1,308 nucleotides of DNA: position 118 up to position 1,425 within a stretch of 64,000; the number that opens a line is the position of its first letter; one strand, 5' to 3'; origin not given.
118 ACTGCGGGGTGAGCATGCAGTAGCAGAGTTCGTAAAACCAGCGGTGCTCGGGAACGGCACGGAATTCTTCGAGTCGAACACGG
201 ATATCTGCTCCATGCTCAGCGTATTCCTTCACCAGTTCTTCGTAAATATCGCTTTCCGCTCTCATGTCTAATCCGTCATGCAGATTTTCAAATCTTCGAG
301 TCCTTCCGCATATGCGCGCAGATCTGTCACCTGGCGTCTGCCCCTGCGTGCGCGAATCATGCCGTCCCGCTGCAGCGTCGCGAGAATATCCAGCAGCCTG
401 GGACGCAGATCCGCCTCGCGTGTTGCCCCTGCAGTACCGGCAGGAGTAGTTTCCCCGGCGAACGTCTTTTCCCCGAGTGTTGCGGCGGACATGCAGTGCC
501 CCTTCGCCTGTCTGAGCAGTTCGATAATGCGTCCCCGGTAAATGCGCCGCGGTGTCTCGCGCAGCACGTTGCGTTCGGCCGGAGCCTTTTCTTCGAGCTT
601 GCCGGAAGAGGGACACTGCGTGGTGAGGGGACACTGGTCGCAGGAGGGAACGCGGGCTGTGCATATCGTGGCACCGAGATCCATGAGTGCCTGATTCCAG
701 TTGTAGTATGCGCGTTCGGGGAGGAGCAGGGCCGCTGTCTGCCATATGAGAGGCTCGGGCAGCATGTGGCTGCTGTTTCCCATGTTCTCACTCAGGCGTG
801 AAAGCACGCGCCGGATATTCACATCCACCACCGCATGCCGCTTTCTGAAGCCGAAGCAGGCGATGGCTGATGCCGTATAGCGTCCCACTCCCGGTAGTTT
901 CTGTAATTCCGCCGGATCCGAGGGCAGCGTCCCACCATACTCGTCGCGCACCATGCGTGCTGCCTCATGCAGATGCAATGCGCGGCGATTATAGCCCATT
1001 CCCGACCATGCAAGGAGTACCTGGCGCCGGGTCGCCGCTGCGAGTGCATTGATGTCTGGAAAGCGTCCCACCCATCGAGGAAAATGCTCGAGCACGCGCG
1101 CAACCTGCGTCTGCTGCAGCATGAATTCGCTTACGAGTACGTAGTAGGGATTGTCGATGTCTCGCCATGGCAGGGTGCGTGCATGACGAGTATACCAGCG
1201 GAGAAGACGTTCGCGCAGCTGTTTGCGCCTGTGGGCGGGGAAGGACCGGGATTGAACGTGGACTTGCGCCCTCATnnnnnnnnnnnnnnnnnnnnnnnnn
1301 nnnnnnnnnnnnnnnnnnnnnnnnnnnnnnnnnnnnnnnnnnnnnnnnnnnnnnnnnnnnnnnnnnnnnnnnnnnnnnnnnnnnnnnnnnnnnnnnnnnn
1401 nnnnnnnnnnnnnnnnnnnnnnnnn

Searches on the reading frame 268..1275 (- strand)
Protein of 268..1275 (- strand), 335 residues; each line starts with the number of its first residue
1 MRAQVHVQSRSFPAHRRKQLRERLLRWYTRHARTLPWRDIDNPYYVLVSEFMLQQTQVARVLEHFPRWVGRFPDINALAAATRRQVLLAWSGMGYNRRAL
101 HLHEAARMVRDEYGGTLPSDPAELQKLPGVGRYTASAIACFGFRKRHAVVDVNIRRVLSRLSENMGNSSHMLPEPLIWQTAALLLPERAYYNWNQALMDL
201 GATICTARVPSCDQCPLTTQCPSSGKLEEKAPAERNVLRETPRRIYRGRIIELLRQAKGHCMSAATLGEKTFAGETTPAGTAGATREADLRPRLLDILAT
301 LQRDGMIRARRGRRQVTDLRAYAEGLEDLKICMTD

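Call 4: search_protein_families(library=pfam, proteins=[window:268-1275:-], max_evalue=0.1)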
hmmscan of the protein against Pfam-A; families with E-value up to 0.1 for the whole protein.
window:268-1275:- (335 aa): 5 families
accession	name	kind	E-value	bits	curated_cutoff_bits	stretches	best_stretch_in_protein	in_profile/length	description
PF00730.31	HhH-GPD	-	2.1e-16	60.6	26.2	1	48-167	1-92/108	HhH-GPD superfamily base excision DNA repair protein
PF00633.29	HHH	-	1.6e-07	31.2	24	1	113-141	2-30/30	Helix-hairpin-helix motif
PF14520.12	HHH_5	-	0.0095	16.8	27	0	119-138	32-51/57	Helix-hairpin-helix domain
PF10576.14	EndIII_4Fe-2S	-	0.04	14.7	20.5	1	205-221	1-17/17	Iron-sulfur binding domain of endonuclease III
PF21176.3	RecR_HhH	-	0.069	13.4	27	0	123-139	7-23/45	RecR, helix-hairpin-helix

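Call 5: search_protein_families(library=ncbifam, proteins=[window:268-1275:-], max_evalue=0.1)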
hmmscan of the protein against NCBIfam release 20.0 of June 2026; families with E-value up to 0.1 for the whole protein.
window:268-1275:- (335 aa): 8 families
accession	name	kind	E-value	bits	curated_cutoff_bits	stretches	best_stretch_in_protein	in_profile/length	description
TIGR01084.1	mutY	equivalog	9.3e-77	258.3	286.5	1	19-241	1-227/277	A/G-specific adenine glycosylase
NF008132.0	PRK10880.1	equivalog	1.4e-54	185.5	427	1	18-223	5-211/351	A/G-specific adenine glycosylase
NF010488.0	PRK13910.1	equivalog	2e-37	129.1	471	1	52-231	2-177/290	adenine-specific DNA glycosylase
TIGR01083.1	nth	equivalog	2.1e-19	69.9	211.7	1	16-212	3-192/192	endonuclease III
NF007978.0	PRK10702.1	equivalog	1.3e-08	34.8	405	1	95-223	82-205/211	endonuclease III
NF053634.1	MonDNAglycDR2438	equivalog_domain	5.7e-08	32.6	400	1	124-233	110-216/219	monofunctional DNA glycosylase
TIGR00588.1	ogg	subfamily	0.00011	21.5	397.85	1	72-163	163-262/310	8-oxoguanine DNA-glycosylase (ogg)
NF007641.0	PRK10308.1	equivalog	0.00044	20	229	1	58-146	142-231/285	DNA-3-methyladenine glycosylase 2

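Call 6: find_encoding_contigs(protein=window:271-1275:-, flank=10000, max_places=6)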
Protein window:271-1275:- (335 aa): no gene with exactly this product is on record in the collection.

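Call 8: find_homologous_proteins(query=window:271-1275:-, max_evalue=1e-10)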
Query window:271-1275:- (335 aa): 7049 proteins with E <= 1e-10 among 8000 candidates; the best 120 are listed.
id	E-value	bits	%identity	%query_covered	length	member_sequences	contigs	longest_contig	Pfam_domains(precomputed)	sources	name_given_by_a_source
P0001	2.1e-224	762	100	100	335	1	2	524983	PF00730.32,PF00633.30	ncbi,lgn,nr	ncbi:A/G-specific adenine glycosylase [bacterium]|nr:A/G-specific adenine glycosylase [bacterium]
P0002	3.2e-145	501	69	100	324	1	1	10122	PF00730.32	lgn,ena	-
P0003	3.4e-145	501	68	100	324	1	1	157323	PF00730.32,PF00633.30,PF10576.15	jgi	jgi:A/G-specific adenine glycosylase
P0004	5.5e-145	501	68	100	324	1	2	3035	PF00730.32,PF00633.30,PF10576.15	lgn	-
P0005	3.7e-144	498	66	100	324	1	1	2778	PF00730.32,PF00633.30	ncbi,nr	ncbi:MAG: A/G-specific adenine glycosylase [Bacteroidota bacterium]|nr:A/G-specific adenine glycosyl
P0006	3.8e-138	478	67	97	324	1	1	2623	PF00730.32,PF00633.30,PF10576.15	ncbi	-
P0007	1.3e-135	470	67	96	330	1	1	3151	PF00730.32,PF00633.30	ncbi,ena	-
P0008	4.7e-120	419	59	98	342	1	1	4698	PF00730.32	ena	-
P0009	3.8e-119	416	59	98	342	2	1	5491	PF00730.32,PF10576.15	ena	-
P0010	4.3e-115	402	58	92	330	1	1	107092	PF00730.32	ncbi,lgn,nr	ncbi:MAG: A/G-specific adenine glycosylase [Bacteroidetes bacterium]|nr:A/G-specific adenine glycosy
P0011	7.6e-114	398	58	92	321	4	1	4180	PF00730.32,PF00633.30,PF10576.15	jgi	-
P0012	2.2e-113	397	55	96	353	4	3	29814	PF00730.32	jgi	-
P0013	2.5e-111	390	58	96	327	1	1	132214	PF00730.32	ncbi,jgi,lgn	-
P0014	9.9e-111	388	57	92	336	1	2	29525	PF00730.32,PF00633.30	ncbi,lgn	-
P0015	2.0e-110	387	56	95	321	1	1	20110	PF00730.32,PF00633.30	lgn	-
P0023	1.2e-98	348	51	95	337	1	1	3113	PF00730.32,PF00633.30,PF10576.15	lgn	-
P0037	1.1e-89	319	52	89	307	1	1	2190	PF00730.32,PF00633.30,PF10576.15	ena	-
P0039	1.0e-88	316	50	95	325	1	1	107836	PF00730.32,PF00633.30,PF10576.15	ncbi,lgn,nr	ncbi:MAG: A/G-specific adenine glycosylase [Ignavibacteriae bacterium]|nr:A/G-specific adenine glyco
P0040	2.9e-87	311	52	88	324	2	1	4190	PF00730.32,PF00633.30,PF10576.15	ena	-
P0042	4.2e-84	301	54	87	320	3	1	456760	PF00730.32,PF00633.30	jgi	jgi:A/G-specific adenine glycosylase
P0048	7.9e-82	293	51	86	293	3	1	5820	PF00730.32,PF10576.15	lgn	-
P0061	1.9e-76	275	48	89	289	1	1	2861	PF00730.32,PF10576.15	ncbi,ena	-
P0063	2.6e-75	272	52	73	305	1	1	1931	PF00730.32,PF00633.30,PF10576.15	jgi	jgi:A/G-specific adenine glycosylase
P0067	7.0e-75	270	47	87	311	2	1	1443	PF00730.32,PF00633.30,PF10576.15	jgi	jgi:A/G-specific adenine glycosylase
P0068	8.3e-75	270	47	87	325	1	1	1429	PF00730.32,PF00633.30,PF10576.15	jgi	jgi:A/G-specific adenine glycosylase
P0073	2.3e-74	269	47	85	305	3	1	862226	PF00730.32,PF00633.30,PF10576.15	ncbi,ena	-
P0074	2.8e-74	268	47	93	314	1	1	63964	PF00730.32,PF00633.30,PF10576.15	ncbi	ncbi:MAG: A/G-specific adenine glycosylase [Bacteroidota bacterium]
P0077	9.5e-74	267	47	87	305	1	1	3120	PF00730.32,PF00633.30,PF10576.15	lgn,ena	-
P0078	1.2e-73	266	46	87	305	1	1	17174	PF00730.32,PF00633.30,PF10576.15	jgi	jgi:A/G-specific adenine glycosylase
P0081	1.7e-73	266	52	73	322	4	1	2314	PF00730.32,PF00633.30,PF10576.15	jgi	jgi:A/G-specific adenine glycosylase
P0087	2.9e-73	265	46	86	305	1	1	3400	PF00730.32,PF00633.30,PF10576.15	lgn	-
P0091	4.4e-73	264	44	90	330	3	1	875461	PF00730.32,PF00633.30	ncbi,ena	-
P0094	5.9e-73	264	49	86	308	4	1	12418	PF00730.32,PF00633.30,PF10576.15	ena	-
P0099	1.0e-72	263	47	89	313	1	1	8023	PF00730.32,PF10576.15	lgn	-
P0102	1.7e-72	262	46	88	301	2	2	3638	PF00730.32,PF00633.30,PF10576.15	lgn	-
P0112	7.1e-72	260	45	88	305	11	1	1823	PF00730.32,PF10576.15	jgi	jgi:A/G-specific adenine glycosylase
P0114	1.0e-71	260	45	90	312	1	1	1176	PF00730.32,PF00633.30,PF10576.15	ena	-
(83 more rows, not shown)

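Call 9: find_encoding_contigs(protein=P0001, flank=10000, max_places=4)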
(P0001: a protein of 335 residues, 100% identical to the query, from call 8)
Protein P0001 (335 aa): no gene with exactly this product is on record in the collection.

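Call 11: find_encoding_contigs(protein=P0003, flank=6000, max_places=3)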
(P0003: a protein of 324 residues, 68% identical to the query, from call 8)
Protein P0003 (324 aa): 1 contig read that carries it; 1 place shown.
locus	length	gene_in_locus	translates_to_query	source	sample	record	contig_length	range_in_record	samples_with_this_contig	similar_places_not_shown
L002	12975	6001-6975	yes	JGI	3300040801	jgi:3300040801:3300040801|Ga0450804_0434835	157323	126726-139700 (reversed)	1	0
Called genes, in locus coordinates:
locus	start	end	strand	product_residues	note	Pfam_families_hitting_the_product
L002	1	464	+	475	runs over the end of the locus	PF00361:Proton_antipo_M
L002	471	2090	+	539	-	PF03853:YjeF_N, PF01256:Carb_kinase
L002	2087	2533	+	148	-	PF04892:VanZ-LLP1 (weak)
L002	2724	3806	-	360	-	PF01926:MMR_HSR1 (weak), PF06071:YchF-GTPase_C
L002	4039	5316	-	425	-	PF00285:Citrate_synt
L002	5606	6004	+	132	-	PF00293:NUDIX, PF14815:NUDIX_4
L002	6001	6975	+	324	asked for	PF00730:HhH-GPD, PF00633:HHH (weak), PF10576:EndIII_4Fe-2S (weak)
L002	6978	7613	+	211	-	PF22175:Ogg-HhH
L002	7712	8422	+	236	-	PF00005:ABC_tran, PF02463:SMC_N (faint), PF13304:AAA_21 (weak)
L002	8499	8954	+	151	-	PF01029:NusB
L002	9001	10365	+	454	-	PF11700:ATG22, PF07690:MFS_1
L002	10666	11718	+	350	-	PF08240:ADH_N, PF00107:ADH_zinc_N, PF13602:ADH_zinc_N_2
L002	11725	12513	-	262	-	-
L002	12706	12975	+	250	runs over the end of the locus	-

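Call 20: find_related_loci(query=A2, collection=genome_contigs, flank=5000)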
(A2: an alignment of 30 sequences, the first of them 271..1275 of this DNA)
Query A2 (335 aa) in genome_contigs; peptide patterns used: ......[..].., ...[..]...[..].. (x = any residue, [..] = any of these).
600 stretches matched a pattern (row limit reached: there are more); 599 encode a relative of the query (tblastn E <= 1e-3); the best 80 are kept; 80 distinct loci.
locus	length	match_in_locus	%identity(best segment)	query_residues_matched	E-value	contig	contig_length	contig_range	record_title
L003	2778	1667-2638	66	1-335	1e-159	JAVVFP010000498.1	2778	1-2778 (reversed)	MAG: Bacteroidota bacterium isolate TamC13-50 NODE_29609_length_2778_cov_3.860815, whole genome shotgun sequence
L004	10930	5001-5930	57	27-335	1e-117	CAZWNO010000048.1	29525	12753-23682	MAG TPA_asm: uncultured Chromatiales bacterium isolate SRP192927_co6_91 genome assembly, contig: NODE_2931_length_29525_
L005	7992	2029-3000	56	1-335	1e-114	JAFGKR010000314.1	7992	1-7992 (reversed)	MAG: Bacteroidetes bacterium isolate Zod_Metabat.348 k87_9402986, whole genome shotgun sequence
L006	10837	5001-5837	51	18-307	1e-80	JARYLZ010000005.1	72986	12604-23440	MAG: Bacteroidota bacterium isolate A05DMB-I-19 NODE_5_length_72986_cov_4.334828, whole genome shotgun sequence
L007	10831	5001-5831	46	19-311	2e-78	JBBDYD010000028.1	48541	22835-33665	MAG: Bacteroidota bacterium isolate LejiaD_53_15 Lejia_D_1254_length_48541_cov_9, whole genome shotgun sequence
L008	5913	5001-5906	46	16-308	9e-77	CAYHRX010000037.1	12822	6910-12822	MAG TPA_asm: uncultured Chitinophagales bacterium isolate ERP119705_co14_37 genome assembly, contig: NODE_6112_length_12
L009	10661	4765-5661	45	14-317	3e-76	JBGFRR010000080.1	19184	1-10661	MAG: Bacteroidota bacterium isolate BA1A45.2019.Bin.9 NODE_3175_length_19184_cov_28.013639, whole genome shotgun sequenc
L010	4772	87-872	48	15-269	8e-74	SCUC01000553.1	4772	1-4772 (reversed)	MAG: Bacteroidetes bacterium isolate FW602_bin.19 FW602_bin.19-104052-1, whole genome shotgun sequence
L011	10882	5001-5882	43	13-319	1e-71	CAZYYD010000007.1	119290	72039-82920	MAG TPA_asm: uncultured Ignavibacteriaceae bacterium isolate SRP178699_co1_24 genome assembly, contig: NODE_81_length_11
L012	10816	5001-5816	44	19-271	5e-64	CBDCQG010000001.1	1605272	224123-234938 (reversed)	MAG: Dehalococcoidia bacterium isolate 3fbff2ca-e395-4b82-b99e-5caa4fe2b8c1 genome assembly, contig: contig_1, whole gen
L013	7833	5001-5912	42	15-320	3e-63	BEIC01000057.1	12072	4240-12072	Bacterium HR26 DNA, contig: NODE_1516_57, isolate: HRbin26, whole genome shotgun sequence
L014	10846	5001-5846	42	18-306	3e-62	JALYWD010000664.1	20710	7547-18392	MAG: Chloroflexota bacterium isolate KUW bin4 SD1472-74_k127_193413, whole genome shotgun sequence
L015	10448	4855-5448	53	23-221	9e-62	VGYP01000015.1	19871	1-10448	MAG: Planctomycetota bacterium isolate K_DeepCast_35m_m1_264 K_DeepCast_35m_m1_264_Ga0194129_10004045, whole genome shot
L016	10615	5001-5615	49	17-221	1e-61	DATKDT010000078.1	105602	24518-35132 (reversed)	MAG TPA_asm: Vicinamibacterales bacterium isolate SMAG_U14480 k141_580233, whole genome shotgun sequence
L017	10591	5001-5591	50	17-221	7e-62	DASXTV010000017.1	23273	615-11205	MAG TPA_asm: Gemmatimonadales bacterium isolate SMAG_U4701 k141_2299678, whole genome shotgun sequence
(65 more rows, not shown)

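Call 25: search_solved_structures(query=A2, max_evalue=1e-10, show_alignments=1)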
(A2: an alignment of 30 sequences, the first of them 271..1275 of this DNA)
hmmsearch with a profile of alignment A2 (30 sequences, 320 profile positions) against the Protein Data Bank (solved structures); distinct sequences matched with E-value up to 1e-10: 35.
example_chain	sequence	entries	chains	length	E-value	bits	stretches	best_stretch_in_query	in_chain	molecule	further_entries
1kg6_A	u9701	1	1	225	2.9e-69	236.7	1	15-224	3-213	A/G-specific adenine glycosylase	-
3n5n_X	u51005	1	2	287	6.4e-69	235.6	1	12-229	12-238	A/G-specific adenine DNA glycosylase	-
1kg2_A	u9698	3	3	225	6.8e-69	235.5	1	15-224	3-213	A/G-specific adenine glycosylase | ADENINE GLYCOSYLASE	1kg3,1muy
1kg5_A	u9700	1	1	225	7.2e-69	235.4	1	15-224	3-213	A/G-specific adenine glycosylase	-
1wef_A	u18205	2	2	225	1e-68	234.9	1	15-224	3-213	A/G-specific adenine glycosylase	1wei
8fay_A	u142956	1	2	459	2.2e-68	233.8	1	12-229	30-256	Adenine DNA glycosylase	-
1kg7_A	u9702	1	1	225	2.3e-68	233.8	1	15-224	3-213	A/G-specific adenine glycosylase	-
4yoq_A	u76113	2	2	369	2.4e-68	233.7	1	12-242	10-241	A/G-specific adenine glycosylase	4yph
1kg4_A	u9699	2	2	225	2.6e-68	233.6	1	15-224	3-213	A/G-specific adenine glycosylase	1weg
1mud_A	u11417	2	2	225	3.2e-68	233.3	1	15-224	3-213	Adenine DNA glycosylase | ADENINE GLYCOSYLASE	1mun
7ef9_A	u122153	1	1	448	5.9e-68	232.4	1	12-229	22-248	Adenine DNA glycosylase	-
7ef8_A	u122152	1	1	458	6.1e-68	232.4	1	12-229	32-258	Adenine DNA glycosylase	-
3g0q_A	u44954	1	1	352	6.9e-68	232.2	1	16-242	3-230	A/G-specific adenine glycosylase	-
6q0c_A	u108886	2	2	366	1.1e-67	231.6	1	14-242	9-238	A/G-specific adenine glycosylase | Adenine DNA glycosylase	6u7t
1rrq_A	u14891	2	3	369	1.1e-67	231.5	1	12-242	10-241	MutY | A/G-specific adenine glycosylase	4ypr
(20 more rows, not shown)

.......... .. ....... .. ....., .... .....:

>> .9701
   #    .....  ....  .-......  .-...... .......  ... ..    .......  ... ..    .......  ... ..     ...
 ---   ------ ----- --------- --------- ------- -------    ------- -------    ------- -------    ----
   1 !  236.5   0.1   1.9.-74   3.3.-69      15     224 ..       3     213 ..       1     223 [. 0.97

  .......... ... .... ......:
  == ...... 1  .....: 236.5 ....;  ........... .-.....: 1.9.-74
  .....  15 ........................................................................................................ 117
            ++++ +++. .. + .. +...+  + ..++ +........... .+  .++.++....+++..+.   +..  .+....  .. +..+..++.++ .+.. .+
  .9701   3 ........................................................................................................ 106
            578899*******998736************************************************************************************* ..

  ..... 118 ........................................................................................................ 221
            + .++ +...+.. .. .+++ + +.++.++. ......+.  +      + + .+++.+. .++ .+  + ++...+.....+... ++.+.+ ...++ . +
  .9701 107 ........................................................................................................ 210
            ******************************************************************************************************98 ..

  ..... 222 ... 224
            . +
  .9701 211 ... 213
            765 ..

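Call 26: predict_structure(alignment_id=A2)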
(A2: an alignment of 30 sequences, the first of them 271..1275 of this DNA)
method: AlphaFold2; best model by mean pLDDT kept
length: 335 residues; sequences in the alignment: 30
mean_pLDDT: 92.1   pTM: 0.88
mean pLDDT of the five models: 92.1, 90.5, 89.6, 89.3, 88.8
residues with pLDDT >= 90: 270; 70-90: 41; 50-70: 17; < 50: 7
segments of 3 or more residues with pLDDT < 50: 1-7
pLDDT, mean of each block of 10 residues (from residue 1): 51 93 98 90 96 91 96 98 97 94 98 98 98 97 97 96 90 94 97 97 89 95 90 67 92 97 97 79 75 97 98 97 97 97
secondary structure, 60 per line:
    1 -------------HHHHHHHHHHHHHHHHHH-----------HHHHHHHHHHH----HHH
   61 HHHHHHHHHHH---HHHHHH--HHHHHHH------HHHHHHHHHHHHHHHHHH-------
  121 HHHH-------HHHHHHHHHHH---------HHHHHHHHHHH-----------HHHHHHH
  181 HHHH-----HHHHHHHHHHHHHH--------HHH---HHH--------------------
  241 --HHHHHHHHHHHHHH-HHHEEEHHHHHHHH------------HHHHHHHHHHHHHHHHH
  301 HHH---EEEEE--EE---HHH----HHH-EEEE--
elements in order: H14-31 H43-53 H58-71 H75-80 H83-89 H96-113 H121-124 H132-142 H152-162 H174-184 H190-203 H243-256 E261-263 H264-271 H284-303 E307-311 E330-333

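Call 45: find_encoding_contigs(protein=P0039, flank=4000, max_places=1)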
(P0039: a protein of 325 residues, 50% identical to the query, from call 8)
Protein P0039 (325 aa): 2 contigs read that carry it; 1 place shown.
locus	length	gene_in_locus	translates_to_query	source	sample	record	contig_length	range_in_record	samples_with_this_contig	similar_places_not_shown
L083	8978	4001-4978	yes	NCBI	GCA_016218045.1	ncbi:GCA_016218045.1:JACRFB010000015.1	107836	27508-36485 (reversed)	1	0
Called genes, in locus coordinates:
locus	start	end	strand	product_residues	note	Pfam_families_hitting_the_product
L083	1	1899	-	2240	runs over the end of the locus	PF25778:DUF7948, PF06739:SBBP (weak), PF13895:Ig_2 (faint), PF06739:SBBP (weak), PF13927:Ig_3 (faint)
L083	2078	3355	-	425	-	PF00285:Citrate_synt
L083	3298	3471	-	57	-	-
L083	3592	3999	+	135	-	PF00293:NUDIX, PF14815:NUDIX_4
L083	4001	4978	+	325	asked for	PF00730:HhH-GPD, PF00633:HHH (weak), PF10576:EndIII_4Fe-2S (weak)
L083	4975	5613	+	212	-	PF22175:Ogg-HhH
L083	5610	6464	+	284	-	PF00005:ABC_tran, PF02463:SMC_N (faint), PF13304:AAA_21 (weak)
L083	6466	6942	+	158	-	PF01029:NusB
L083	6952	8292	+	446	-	PF11700:ATG22, PF07690:MFS_1, PF13347:MFS_2 (faint)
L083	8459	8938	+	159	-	PF11716:MDMPI_N (weak), PF12867:DinB_2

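Call 46: find_encoding_contigs(protein=P0042, flank=4000, max_places=1)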
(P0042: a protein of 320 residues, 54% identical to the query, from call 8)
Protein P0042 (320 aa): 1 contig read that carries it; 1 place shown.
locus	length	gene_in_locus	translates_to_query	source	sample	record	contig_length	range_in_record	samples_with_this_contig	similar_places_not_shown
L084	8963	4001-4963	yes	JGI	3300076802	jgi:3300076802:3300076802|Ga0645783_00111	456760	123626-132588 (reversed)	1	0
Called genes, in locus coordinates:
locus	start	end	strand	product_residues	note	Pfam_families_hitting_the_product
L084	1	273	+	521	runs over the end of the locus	PF03853:YjeF_N, PF01256:Carb_kinase, PF02110:HK (weak)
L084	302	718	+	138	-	PF04892:VanZ-LLP1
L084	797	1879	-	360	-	PF01926:MMR_HSR1, PF06071:YchF-GTPase_C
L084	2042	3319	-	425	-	PF00285:Citrate_synt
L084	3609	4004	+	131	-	PF00293:NUDIX, PF14815:NUDIX_4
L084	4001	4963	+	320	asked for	PF00730:HhH-GPD, PF00633:HHH (weak)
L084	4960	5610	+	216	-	PF22175:Ogg-HhH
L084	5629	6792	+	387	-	PF00465:Fe-ADH, PF13685:Fe-ADH_2, PF25137:ADH_Fe_C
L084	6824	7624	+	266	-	PF00005:ABC_tran, PF02463:SMC_N (weak), PF13304:AAA_21 (weak)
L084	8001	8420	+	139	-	PF01029:NusB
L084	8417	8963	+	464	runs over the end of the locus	PF07690:MFS_1 (weak), PF11700:ATG22, PF07690:MFS_1 (weak)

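Call 47: find_encoding_contigs(protein=P0073, flank=4000, max_places=1)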
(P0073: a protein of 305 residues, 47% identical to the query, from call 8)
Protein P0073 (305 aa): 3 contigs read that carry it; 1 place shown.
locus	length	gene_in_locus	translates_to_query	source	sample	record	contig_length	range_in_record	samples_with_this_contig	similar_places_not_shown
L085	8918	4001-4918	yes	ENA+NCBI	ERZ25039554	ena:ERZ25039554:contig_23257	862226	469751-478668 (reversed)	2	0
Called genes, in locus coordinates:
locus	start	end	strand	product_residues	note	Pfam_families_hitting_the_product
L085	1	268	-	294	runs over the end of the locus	PF01784:DUF34_NIF3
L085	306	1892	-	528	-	PF00561:Abhydrolase_1 (weak)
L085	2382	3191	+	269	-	-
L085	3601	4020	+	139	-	PF00293:NUDIX, PF14815:NUDIX_4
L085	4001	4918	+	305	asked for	PF00730:HhH-GPD, PF00633:HHH (weak), PF10576:EndIII_4Fe-2S (weak)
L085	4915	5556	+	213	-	PF22175:Ogg-HhH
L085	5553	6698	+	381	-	PF03435:Sacchrp_dh_NADP, PF16653:Sacchrp_dh_C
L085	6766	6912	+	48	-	-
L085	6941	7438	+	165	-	PF04461:YajQ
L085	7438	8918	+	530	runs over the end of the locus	PF01520:Amidase_3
